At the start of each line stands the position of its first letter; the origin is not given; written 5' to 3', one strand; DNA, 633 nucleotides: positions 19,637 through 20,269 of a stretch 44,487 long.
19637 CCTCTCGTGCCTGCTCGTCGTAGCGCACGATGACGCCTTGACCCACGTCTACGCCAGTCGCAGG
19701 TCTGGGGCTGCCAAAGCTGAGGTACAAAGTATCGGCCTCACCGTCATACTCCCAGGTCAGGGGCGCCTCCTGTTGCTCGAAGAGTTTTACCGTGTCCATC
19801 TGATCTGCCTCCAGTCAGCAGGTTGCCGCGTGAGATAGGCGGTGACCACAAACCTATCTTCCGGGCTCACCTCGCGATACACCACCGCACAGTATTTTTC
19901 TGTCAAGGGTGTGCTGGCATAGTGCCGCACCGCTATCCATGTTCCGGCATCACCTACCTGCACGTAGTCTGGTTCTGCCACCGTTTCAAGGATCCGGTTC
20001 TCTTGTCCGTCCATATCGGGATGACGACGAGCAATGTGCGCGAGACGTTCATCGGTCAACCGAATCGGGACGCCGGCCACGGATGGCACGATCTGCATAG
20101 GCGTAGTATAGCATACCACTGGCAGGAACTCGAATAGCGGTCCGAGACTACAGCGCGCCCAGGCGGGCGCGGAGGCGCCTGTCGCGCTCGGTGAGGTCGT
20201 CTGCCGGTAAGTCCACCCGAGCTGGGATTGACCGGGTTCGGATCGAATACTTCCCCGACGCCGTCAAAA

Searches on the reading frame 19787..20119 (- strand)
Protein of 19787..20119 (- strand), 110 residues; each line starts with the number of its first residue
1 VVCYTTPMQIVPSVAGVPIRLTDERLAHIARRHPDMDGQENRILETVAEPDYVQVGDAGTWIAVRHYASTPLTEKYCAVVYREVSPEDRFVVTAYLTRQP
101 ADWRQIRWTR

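Call 47: search_protein_families(library=pfam, max_evalue=0.01, proteins=[window:19787-20119:-])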
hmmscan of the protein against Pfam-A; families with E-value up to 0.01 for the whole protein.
window:19787-20119:- (110 aa): 1 family
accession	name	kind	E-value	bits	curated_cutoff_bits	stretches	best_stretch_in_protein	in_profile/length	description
PF18810.6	PBECR2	-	0.0001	22.9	27.1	1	13-106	19-112/120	phage-Barnase-EndoU-ColicinE5/D-RelE like nuclease2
